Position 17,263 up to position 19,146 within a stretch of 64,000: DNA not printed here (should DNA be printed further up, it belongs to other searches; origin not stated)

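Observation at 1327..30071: Single-strand island of about 19 exported enzymes built from a few poorly classified paralogous families, with no transporter, regulator or SusC/SusD pair inside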

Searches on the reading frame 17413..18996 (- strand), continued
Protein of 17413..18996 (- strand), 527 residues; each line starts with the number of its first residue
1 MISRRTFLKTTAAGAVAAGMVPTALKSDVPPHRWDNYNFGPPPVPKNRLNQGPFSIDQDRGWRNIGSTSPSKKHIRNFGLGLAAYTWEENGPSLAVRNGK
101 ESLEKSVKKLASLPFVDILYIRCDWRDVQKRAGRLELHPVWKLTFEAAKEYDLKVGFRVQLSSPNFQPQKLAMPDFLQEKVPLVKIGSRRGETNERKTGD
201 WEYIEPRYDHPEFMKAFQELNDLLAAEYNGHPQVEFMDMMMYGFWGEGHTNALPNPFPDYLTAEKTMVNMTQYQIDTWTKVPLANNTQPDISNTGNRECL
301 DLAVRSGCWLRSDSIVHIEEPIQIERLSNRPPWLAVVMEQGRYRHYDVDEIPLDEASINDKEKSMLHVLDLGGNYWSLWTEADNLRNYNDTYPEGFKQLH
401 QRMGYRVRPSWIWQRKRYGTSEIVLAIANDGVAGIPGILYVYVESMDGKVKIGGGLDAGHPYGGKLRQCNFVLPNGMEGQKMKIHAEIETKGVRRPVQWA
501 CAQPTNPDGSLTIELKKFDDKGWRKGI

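Call 56: fold_search(model_id=the predicted structure, library=pdb)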
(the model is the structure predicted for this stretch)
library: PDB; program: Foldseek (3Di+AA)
matches with E <= 10: 1739; with E <= 0.001: 210
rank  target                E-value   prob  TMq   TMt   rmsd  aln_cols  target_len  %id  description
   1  1b90                  2.1e-10  1.00  0.38  0.38  12.9       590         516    9  BACILLUS CEREUS BETA-AMYLASE APO FORM (released 1999-03-15)
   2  8faa_A                5.3e-10  1.00  0.35  0.36  14.5       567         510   10  Crystal structure of Xanthomonas campestris GH35 beta-galactosidase (released 2023-11-29)
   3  1veo_A                5.6e-10  1.00  0.40  0.40  13.0       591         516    9  Crystal Structure Analysis of Y164F/maltose of Bacillus cereus Beta-Amylase at pH 4.6 (released 2005-05-24)
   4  1ven                  8.8e-10  1.00  0.39  0.40  12.8       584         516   10  Crystal Structure Analysis of Y164E/maltose of Bacilus cereus Beta-amylase at pH 4.6 (released 2005-05-24)
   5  1vep_A                8.8e-10  1.00  0.38  0.39  13.0       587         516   11  Crystal Structure Analysis of Triple (T47M/Y164E/T328N)/maltose of Bacillus cereus Beta-Amylase at pH 6.5 (released 2005-05-24)
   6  7upv                  6.0e-08  1.00  0.37  0.43   8.9       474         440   10  Structure of maize BZR1-type beta-amylase provides new insights into its noncatalytic adaptation (released 2022-08-17)
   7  8ozu_G                6.8e-08  1.00  0.32  0.39  13.1       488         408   10  Fucosidase crystal structure (released 2024-11-20)
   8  9hy7_C                9.5e-08  1.00  0.32  0.40  13.1       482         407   10  AlfB fucosidase in complex with Fucose (released 2025-06-04)
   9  8ozu_C                1.0e-07  1.00  0.31  0.39  13.2       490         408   10  Fucosidase crystal structure (released 2024-11-20)
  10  8ozu_E                1.3e-07  1.00  0.31  0.38  13.1       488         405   11  Fucosidase crystal structure (released 2024-11-20)
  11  3a21_B                1.3e-07  1.00  0.26  0.23  13.8       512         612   11  Crystal Structure of Streptomyces avermitilis beta-L-Arabinopyranosidase (released 2009-07-14)
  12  9hy7_D                1.6e-07  1.00  0.30  0.37  13.4       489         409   10  AlfB fucosidase in complex with Fucose (released 2025-06-04)
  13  3a21_A                1.7e-07  1.00  0.26  0.23  13.9       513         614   10  Crystal Structure of Streptomyces avermitilis beta-L-Arabinopyranosidase (released 2009-07-14)
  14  2oyk_A                2.1e-07  1.00  0.34  0.40  12.2       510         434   10  Endo-glycoceramidase II from Rhodococcus sp.: cellobiose-like isofagomine complex (released 2007-03-06)
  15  3w5g_A                3.2e-07  1.00  0.34  0.26  13.9       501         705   10  Crystal structure of tomato beta-galactosidase 4 in complex with galactose (released 2014-01-29)
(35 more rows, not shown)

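Call 64: search_protein_families(library=pfam, proteins=[L059:35-1906:+, L059:2019-5402:+, L059:5501-7753:-, L059:7995-9167:+, L059:9235-9978:+, L059:11470-12543:+, L059:12685-13707:+, L059:14790-16208:+, L059:18867-19871:+, L059:20096-21133:+], max_evalue=0.001)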
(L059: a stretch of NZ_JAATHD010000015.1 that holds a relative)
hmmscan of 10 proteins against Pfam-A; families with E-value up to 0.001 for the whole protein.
L059:35-1906:+ (623 aa): 6 families
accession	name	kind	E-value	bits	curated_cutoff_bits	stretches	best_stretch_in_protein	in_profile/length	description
PF05448.18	AXE1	-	1e-10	41.4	21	1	62-228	51-210/321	Acetyl xylan esterase (AXE1)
PF00326.27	Peptidase_S9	-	3.4e-06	27.2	22.6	1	170-222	39-92/213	Prolyl oligopeptidase family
PF12715.13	Abhydrolase_7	-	1e-05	25.4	21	1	26-270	46-309/388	Abhydrolase family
PF08840.17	BAAT_C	-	3.8e-05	24.3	20.9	1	181-222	8-49/210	BAAT / Acyl-CoA thioester hydrolase C terminal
PF01738.24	DLH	-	0.00056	20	21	1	124-224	41-126/217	Dienelactone hydrolase family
PF12740.14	PETase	-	0.00094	19.1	28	0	182-225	106-155/263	PET hydrolase-like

L059:2019-5402:+ (1127 aa): 0 families

L059:5501-7753:- (750 aa): 2 families
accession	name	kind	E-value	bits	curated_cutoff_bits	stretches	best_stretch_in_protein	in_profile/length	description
PF12833.13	HTH_18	-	4.7e-23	81.7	33.6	1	667-745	1-79/80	Helix-turn-helix domain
PF00165.29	HTH_AraC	-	6.2e-16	58.5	26.6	2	709-745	7-42/42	Bacterial regulatory helix-turn-helix proteins, AraC family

L059:7995-9167:+ (390 aa): 5 families
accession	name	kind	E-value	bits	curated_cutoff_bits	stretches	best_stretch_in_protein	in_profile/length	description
PF13527.13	Acetyltransf_9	-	1e-33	116.4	25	1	2-125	2-126/127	Acetyltransferase (GNAT) domain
PF17668.7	Acetyltransf_17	-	9.3e-24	84.7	25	1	174-279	1-114/114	Acetyltransferase (GNAT) domain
PF13530.11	SCP2_2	-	6.2e-18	65.8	23.2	1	282-385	1-103/105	Sterol carrier protein domain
PF00583.31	Acetyltransf_1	-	1.1e-05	26.1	20.7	0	20-123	11-116/116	Acetyltransferase (GNAT) family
PF14542.12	Acetyltransf_CG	-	0.00072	20.1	30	0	74-122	27-75/80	GCN5-related N-acetyl-transferase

L059:9235-9978:+ (247 aa): 1 family
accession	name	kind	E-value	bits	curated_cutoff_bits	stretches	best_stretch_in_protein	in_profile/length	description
PF01182.26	Glucosamine_iso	-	1.9e-17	64.4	27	1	8-225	2-217/225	Glucosamine-6-phosphate isomerases/6-phosphogluconolactonase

L059:11470-12543:+ (357 aa): 3 families
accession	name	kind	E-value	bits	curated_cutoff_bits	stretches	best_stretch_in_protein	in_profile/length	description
PF01408.29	GFO_IDH_MocA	-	1.2e-22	81.3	24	1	6-126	1-120/120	Oxidoreductase family, NAD-binding Rossmann fold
PF22725.1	GFO_IDH_MocA_C3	-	5.3e-17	62.4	27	1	134-252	1-123/124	GFO/IDH/MocA C-terminal domain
PF02894.22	GFO_IDH_MocA_C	-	5.1e-10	39.9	22.9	1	138-262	1-145/218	Oxidoreductase family, C-terminal alpha/beta domain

L059:12685-13707:+ (340 aa): 2 families
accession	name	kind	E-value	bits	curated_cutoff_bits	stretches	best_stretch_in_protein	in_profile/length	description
PF12833.13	HTH_18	-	4.4e-05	24.1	33.6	1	258-304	5-52/80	Helix-turn-helix domain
PF02311.25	AraC_binding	-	0.00014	22.1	21.1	1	83-188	16-115/135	AraC-like ligand binding domain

L059:14790-16208:+ (472 aa): 0 families

L059:18867-19871:+ (334 aa): 9 families
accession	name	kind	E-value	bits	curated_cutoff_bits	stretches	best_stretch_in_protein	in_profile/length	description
PF07992.20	Pyr_redox_2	-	1.2e-31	110.6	26.1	1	12-305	2-283/291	Pyridine nucleotide-disulphide oxidoreductase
PF13738.12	Pyr_redox_3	-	3.7e-25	89.2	30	1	66-287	77-305/305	Pyridine nucleotide-disulphide oxidoreductase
PF00070.33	Pyr_redox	-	1.5e-13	51.5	22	1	159-230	1-80/82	Pyridine nucleotide-disulphide oxidoreductase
PF03486.20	HI0933_like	-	4e-12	46.6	50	1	12-49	2-39/244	HI0933-like protein Rossmann domain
PF12831.13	FAD_oxidored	-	2.6e-09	37.3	27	1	12-82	1-74/416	FAD dependent oxidoreductase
PF13450.12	NAD_binding_8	-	2.9e-05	24.7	21.9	1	15-50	1-36/68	NAD(P)-binding Rossmann-like domain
PF13434.12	Lys_Orn_oxgnase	-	4.2e-05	23.3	21.3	1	81-198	106-231/339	L-lysine 6-monooxygenase/L-ornithine 5-monooxygenase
PF00890.30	FAD_binding_2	-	0.00037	20.3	20.4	0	12-50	1-39/414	FAD binding domain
PF01266.30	DAO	-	0.00064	19.8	27.9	0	12-47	1-37/353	FAD dependent oxidoreductase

L059:20096-21133:+ (345 aa): 4 families
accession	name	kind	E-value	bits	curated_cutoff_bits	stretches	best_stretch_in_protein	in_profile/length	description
PF13377.12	Peripla_BP_3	-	1.5e-32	113.4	26.5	1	180-339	3-167/167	Periplasmic binding protein-like domain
PF00356.27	LacI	-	7.4e-17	61.3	27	1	8-56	1-46/46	Bacterial regulatory proteins, lacI family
PF00532.27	Peripla_BP_1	-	2.2e-09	37.6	22.2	1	90-283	20-219/281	Periplasmic binding proteins and sugar binding domain of LacI family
PF13407.12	Peripla_BP_4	-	3.3e-06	27.3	35.1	1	151-319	81-256/258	Periplasmic binding protein domain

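Call 65: search_protein_families(library=ncbifam, proteins=[L047:6461-7720:+, L047:7735-8661:+, L047:8690-9913:+, L047:4991-6382:+, L059:9235-9978:+, L025:11858-13084:-, L025:14329-15267:+, L004:18674-19495:+, L036:11583-12875:+, L041:5490-6248:+], max_evalue=0.00001)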
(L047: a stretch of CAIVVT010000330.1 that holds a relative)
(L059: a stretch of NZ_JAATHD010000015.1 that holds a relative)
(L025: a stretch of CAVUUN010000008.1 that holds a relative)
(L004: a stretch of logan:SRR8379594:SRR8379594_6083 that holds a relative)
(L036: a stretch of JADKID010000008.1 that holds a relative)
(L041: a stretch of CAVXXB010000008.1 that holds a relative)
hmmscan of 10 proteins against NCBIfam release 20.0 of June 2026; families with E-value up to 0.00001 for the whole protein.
L047:6461-7720:+ (419 aa): 4 families
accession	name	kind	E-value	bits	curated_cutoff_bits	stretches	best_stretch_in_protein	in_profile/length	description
TIGR02815.1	agaS_fam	subfamily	1e-76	258.3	529.2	1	53-416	3-370/372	putative sugar isomerase, AgaS family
NF041128.1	glucosaP_deam_GlmD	equivalog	2.2e-14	53.4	580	1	54-401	2-315/323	glucosamine-6-phosphate deaminase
NF001484.0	PRK00331.1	subfamily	2.1e-10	39.7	381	1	36-323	235-521/601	isomerizing glutamine--fructose-6-phosphate transaminase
TIGR01135.1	glmS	equivalog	1.2e-07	30.7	418.05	1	19-322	217-525/607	glutamine--fructose-6-phosphate transaminase (isomerizing)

L047:7735-8661:+ (308 aa): 21 families
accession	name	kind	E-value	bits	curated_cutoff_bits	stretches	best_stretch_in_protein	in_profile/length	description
NF053626.1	RibKinHalex1628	equivalog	4.3e-39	134.8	330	1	2-303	3-292/293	ATP-dependent ribose-1-phosphate kinase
TIGR04382.1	myo_inos_iolC_N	equivalog_domain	1.9e-37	129.2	300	1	37-302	33-309/309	5-dehydro-2-deoxygluconokinase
TIGR02152.1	D_ribokin_bact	equivalog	2.3e-37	128.9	299.65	1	3-297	1-295/298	ribokinase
NF008353.0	PRK11142.1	equivalog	2.8e-29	102.6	341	1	2-305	4-306/307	ribokinase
NF041134.1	R1P_kin_Thcocales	equivalog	7.5e-26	91.2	500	1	2-276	2-256/291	ADP-dependent ribose-1-phosphate kinase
NF040938.1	KDG_KDGal_kin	equivalog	3e-25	88.9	400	1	38-303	31-304/305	bifunctional 2-dehydro-3-deoxygluconokinase/2-dehydro-3-deoxygalactonokinase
NF049991.1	TagKinase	equivalog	4.5e-25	88.1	420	1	40-304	43-317/321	tagatose kinase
NF007321.0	PRK09813.1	equivalog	8.5e-24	84.4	247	1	44-280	30-252/261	fructoselysine 6-kinase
NF006957.1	PRK09434.1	equivalog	1.1e-23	84.2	450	1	37-296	26-300/302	fructokinase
TIGR03168.1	1-PFK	subfamily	4.1e-18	65.3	216.4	1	148-292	147-291/305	hexose kinase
NF047869.1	myo_kin_aldol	exception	1.2e-17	63.5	600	2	214-303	237-332/586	bifunctional 5-dehydro-2-deoxygluconokinase/5-dehydro-2-deoxyphosphogluconate aldolase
TIGR03828.1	pfkB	equivalog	2.5e-16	59.6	292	1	149-288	148-287/305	1-phosphofructokinase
NF041332.1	KDG_KDGal_kin_Halo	equivalog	6.6e-15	55.4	440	1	32-283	27-292/320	bifunctional 2-dehydro-3-deoxygluconokinase/2-dehydro-3-deoxygalactonokinase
NF041164.1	NucKinThplmales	equivalog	2.8e-12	46.4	450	1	6-277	7-266/295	nucleoside kinase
NF041633.1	trifunc_aldol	exception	6.7e-10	38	700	0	234-280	503-549/580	KHG/KDPG aldolase/sugar kinase fusion protein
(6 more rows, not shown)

L047:8690-9913:+ (407 aa): 0 families

L047:4991-6382:+ (463 aa): 0 families

L059:9235-9978:+ (247 aa): 8 families
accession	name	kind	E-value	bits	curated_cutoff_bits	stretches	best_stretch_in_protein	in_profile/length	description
TIGR00502.1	nagB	equivalog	3.1e-35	121.7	236.9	1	5-241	5-246/259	glucosamine-6-phosphate deaminase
NF001684.0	PRK00443.1-4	subfamily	1.2e-34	120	326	1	2-242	2-241/260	glucosamine-6-phosphate deaminase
NF002557.0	PRK02122.1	subfamily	1.5e-32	112.6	384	1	4-244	32-277/653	glucosamine-6-phosphate deaminase-like protein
NF001682.0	PRK00443.1-1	equivalog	1.3e-30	106.7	528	1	17-238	13-230/262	glucosamine-6-phosphate deaminase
NF007291.0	PRK09762.1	equivalog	2.2e-21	76.6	271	1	17-234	16-233/236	galactosamine-6-phosphate isomerase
NF009022.0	PRK12358.1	equivalog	4.5e-17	62.4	247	1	118-242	114-237/239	glucosamine-6-phosphate deaminase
NF001685.0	PRK00443.1-5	equivalog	7.9e-17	61.4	513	1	36-240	37-245/266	glucosamine-6-phosphate deaminase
TIGR01198.1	pgl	equivalog_domain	3.5e-15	56.2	124.45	1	8-239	4-231/234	6-phosphogluconolactonase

L025:11858-13084:- (408 aa): 5 families
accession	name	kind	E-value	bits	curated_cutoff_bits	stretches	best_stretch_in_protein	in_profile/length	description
TIGR02815.1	agaS_fam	subfamily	8.3e-82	275.1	529.2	1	42-406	3-370/372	putative sugar isomerase, AgaS family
NF041128.1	glucosaP_deam_GlmD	equivalog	5.7e-19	68.5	580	1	66-391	21-315/323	glucosamine-6-phosphate deaminase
NF001484.0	PRK00331.1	subfamily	1.1e-14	53.7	381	1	46-390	256-591/601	isomerizing glutamine--fructose-6-phosphate transaminase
TIGR01135.1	glmS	equivalog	4e-14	52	418.05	1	48-391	257-598/607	glutamine--fructose-6-phosphate transaminase (isomerizing)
NF046059.1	NagB_SO3506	equivalog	4.2e-07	29.6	430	1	77-328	39-277/330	glucosamine-6-phosphate deaminase NagB-II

L025:14329-15267:+ (312 aa): 18 families
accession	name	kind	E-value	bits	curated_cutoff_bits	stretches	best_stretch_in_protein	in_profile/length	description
TIGR02152.1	D_ribokin_bact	equivalog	1.1e-27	97.1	299.65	1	7-298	3-294/298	ribokinase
NF053626.1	RibKinHalex1628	equivalog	1.2e-26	94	330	1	5-302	4-289/293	ATP-dependent ribose-1-phosphate kinase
TIGR04382.1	myo_inos_iolC_N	equivalog_domain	4.5e-26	91.8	300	1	30-298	24-303/309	5-dehydro-2-deoxygluconokinase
NF041134.1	R1P_kin_Thcocales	equivalog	1.9e-22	80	500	1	5-305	3-283/291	ADP-dependent ribose-1-phosphate kinase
NF008353.0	PRK11142.1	equivalog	1.8e-18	67.1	341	2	3-106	3-105/307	ribokinase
NF006957.1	PRK09434.1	equivalog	9.8e-18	64.7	450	2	190-285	185-282/302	fructokinase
NF040938.1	KDG_KDGal_kin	equivalog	1.8e-14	53.6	400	1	33-290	23-289/305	bifunctional 2-dehydro-3-deoxygluconokinase/2-dehydro-3-deoxygalactonokinase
NF041332.1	KDG_KDGal_kin_Halo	equivalog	2.4e-13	50.2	440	1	24-302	17-308/320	bifunctional 2-dehydro-3-deoxygluconokinase/2-dehydro-3-deoxygalactonokinase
NF007321.0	PRK09813.1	equivalog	3.7e-13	49.5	247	1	47-289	31-259/261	fructoselysine 6-kinase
NF049991.1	TagKinase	equivalog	2.1e-12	46.5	420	1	7-304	12-315/321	tagatose kinase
TIGR02198.1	rfaE_dom_I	equivalog_domain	2.9e-12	46.4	345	1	148-291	161-303/315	D-glycero-beta-D-manno-heptose-7-phosphate kinase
NF041633.1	trifunc_aldol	exception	4.7e-12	45.1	700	0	234-303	502-569/580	KHG/KDPG aldolase/sugar kinase fusion protein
TIGR03168.1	1-PFK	subfamily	5.8e-10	38.6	216.4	1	50-299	45-297/305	hexose kinase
NF041164.1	NucKinThplmales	equivalog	1.3e-08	34.5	450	1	8-263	7-251/295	nucleoside kinase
TIGR03828.1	pfkB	equivalog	4e-08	32.6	292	1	53-296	48-294/305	1-phosphofructokinase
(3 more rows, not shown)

L004:18674-19495:+ (273 aa): 20 families
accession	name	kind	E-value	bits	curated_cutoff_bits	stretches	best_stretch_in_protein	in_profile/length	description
TIGR01859.1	fruc_bis_ald_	equivalog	4.6e-74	249.7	343.05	1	8-269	9-273/282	class II fructose-1,6-bisphosphate aldolase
NF009497.0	PRK12857.1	equivalog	1.7e-73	247.3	423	1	7-270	10-276/284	class II fructose-1,6-bisphosphate aldolase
NF006626.0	PRK09195.1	subfamily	5.5e-72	242.3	384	1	8-264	11-270/284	tagatose-bisphosphate aldolase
NF009374.0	PRK12737.1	subfamily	5.1e-70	235.7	383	1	8-268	11-274/284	tagatose-bisphosphate aldolase subunit GatY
TIGR00167.1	cbbA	subfamily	1.7e-68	231.1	215.6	1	7-268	10-280/290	ketose-bisphosphate aldolase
TIGR01858.1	tag_bisphos_ald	equivalog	3.6e-67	226.4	443.55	1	8-268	9-272/282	tagatose bisphosphate family class II aldolase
NF005288.0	PRK06806.1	equivalog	7.5e-61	205.8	396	1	9-250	12-253/281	class II fructose-bisphosphate aldolase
NF006042.0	PRK08185.1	subfamily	1.2e-59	201.9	405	1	5-271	7-277/287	hypothetical protein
NF005943.0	PRK07998.1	equivalog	1.4e-56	192.1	364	1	17-270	20-273/283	class II aldolase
NF005481.0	PRK07084.1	equivalog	2.7e-54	184.6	511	1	6-215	18-238/324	class II fructose-bisphosphate aldolase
NF006376.0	PRK08610.1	equivalog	1.4e-53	182.5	527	1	5-268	8-275/286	class II fructose-bisphosphate aldolase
NF005284.0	PRK06801.1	equivalog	1.6e-53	181.9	406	1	2-245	5-251/286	ketose 1,6-bisphosphate aldolase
NF004493.0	PRK05835.1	equivalog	8.7e-53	179.5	558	1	9-210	11-217/307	class II fructose-bisphosphate aldolase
NF005823.0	PRK07709.1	equivalog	3.3e-52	178.1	545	1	16-251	19-258/285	class II fructose-bisphosphate aldolase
NF009375.0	PRK12738.1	equivalog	3.2e-51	174.2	542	1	9-268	12-274/286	tagatose-bisphosphate aldolase subunit KbaY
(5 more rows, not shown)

L036:11583-12875:+ (430 aa): 4 families
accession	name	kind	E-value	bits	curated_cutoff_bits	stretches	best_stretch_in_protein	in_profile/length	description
TIGR02815.1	agaS_fam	subfamily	2.8e-80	270.1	529.2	1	59-423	4-371/372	putative sugar isomerase, AgaS family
NF041128.1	glucosaP_deam_GlmD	equivalog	2.8e-18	66.2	580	1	58-407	1-315/323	glucosamine-6-phosphate deaminase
NF001484.0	PRK00331.1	subfamily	2.2e-13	49.5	381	1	51-406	244-591/601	isomerizing glutamine--fructose-6-phosphate transaminase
TIGR01135.1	glmS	equivalog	1.8e-11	43.3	418.05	1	50-407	242-598/607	glutamine--fructose-6-phosphate transaminase (isomerizing)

L041:5490-6248:+ (252 aa): 5 families
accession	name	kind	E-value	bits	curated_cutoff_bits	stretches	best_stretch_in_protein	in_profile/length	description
TIGR02815.1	agaS_fam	subfamily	8.1e-29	100.7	529.2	1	4-231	5-240/372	putative sugar isomerase, AgaS family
NF041128.1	glucosaP_deam_GlmD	equivalog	4.7e-27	95.1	580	1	3-232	2-214/323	glucosamine-6-phosphate deaminase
TIGR01135.1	glmS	equivalog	1.5e-23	83.2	418.05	1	5-231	254-489/607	glutamine--fructose-6-phosphate transaminase (isomerizing)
NF001484.0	PRK00331.1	subfamily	1.6e-22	79.7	381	1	5-233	255-486/601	isomerizing glutamine--fructose-6-phosphate transaminase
NF046059.1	NagB_SO3506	equivalog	1.4e-11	44.3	430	1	6-231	6-226/330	glucosamine-6-phosphate deaminase NagB-II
